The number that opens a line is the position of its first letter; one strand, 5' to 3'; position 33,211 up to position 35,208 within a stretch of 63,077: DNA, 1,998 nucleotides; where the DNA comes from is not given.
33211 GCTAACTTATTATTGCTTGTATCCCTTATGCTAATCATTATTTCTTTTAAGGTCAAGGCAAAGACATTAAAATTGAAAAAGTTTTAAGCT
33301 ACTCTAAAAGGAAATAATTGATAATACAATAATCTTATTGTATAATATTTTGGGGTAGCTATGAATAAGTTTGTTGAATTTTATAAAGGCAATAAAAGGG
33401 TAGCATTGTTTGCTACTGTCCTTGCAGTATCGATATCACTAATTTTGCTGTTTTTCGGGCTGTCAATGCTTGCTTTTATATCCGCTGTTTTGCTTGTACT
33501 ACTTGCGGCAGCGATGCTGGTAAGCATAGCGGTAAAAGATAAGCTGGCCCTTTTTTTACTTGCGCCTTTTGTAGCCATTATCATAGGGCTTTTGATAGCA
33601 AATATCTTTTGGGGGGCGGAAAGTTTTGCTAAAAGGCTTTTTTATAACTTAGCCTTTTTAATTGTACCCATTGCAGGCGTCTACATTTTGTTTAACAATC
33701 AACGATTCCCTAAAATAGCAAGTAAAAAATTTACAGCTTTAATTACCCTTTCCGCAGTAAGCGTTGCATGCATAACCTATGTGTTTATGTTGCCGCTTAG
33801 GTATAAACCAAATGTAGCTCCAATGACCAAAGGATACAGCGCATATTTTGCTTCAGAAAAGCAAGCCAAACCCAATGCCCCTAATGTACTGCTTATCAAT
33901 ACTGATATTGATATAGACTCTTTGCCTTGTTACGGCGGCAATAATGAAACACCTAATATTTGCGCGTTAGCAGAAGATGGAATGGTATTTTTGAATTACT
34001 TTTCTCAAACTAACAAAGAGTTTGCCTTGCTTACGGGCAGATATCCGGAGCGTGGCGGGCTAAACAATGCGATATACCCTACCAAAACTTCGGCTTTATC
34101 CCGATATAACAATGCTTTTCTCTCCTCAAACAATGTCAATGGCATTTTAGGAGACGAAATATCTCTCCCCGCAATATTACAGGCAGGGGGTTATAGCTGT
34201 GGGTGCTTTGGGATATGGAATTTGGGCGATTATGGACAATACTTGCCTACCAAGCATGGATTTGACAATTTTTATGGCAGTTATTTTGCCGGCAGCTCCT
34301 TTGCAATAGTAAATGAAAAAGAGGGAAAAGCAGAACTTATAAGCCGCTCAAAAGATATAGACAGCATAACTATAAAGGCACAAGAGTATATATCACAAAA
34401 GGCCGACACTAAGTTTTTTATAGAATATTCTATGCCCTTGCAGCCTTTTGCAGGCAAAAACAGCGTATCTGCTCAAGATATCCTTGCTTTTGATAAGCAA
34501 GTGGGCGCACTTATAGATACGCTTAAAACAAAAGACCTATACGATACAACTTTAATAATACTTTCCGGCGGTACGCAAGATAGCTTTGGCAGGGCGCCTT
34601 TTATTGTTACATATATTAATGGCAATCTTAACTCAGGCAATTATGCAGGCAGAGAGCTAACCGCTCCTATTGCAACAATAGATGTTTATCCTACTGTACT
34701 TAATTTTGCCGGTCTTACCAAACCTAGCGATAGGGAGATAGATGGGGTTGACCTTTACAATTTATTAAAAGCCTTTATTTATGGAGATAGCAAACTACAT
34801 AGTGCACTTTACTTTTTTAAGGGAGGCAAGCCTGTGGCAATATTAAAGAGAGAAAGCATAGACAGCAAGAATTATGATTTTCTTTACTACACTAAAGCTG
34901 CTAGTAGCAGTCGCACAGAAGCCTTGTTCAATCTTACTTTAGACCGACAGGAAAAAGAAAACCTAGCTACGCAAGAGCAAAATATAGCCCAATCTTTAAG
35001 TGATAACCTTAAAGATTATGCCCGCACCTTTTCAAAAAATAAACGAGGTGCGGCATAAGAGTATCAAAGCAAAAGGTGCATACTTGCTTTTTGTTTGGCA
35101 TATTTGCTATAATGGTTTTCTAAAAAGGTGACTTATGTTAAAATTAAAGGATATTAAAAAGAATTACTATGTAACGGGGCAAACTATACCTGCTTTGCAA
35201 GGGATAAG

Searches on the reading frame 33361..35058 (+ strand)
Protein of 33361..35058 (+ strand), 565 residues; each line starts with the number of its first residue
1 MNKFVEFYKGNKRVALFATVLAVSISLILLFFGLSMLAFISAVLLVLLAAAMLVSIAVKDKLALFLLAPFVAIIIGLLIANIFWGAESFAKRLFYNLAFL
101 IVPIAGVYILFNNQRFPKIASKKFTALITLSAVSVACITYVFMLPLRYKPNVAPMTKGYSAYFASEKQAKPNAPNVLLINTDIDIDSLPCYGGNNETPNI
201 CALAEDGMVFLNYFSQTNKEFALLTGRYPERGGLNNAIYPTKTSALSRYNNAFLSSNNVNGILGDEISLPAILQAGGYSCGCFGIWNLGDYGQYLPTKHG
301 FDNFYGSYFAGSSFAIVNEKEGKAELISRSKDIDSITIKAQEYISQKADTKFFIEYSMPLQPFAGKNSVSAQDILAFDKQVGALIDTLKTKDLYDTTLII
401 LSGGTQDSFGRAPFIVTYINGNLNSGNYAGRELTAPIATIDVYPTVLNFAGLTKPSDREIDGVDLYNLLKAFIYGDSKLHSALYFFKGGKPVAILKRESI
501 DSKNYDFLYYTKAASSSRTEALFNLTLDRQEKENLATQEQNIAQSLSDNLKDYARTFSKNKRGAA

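Call 58: search_protein_families(library=pfam, proteins=[window:33361-35058:+])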
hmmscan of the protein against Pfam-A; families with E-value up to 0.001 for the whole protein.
window:33361-35058:+ (565 aa): 2 families
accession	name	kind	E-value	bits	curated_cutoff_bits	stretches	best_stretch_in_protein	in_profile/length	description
PF00884.28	Sulfatase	-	2.8e-15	56.8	25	1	175-354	2-167/301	Sulfatase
PF16347.10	SGSH_C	-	1.8e-05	25.4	29.3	1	411-552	17-150/154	N-sulphoglucosamine sulphohydrolase, C-terminal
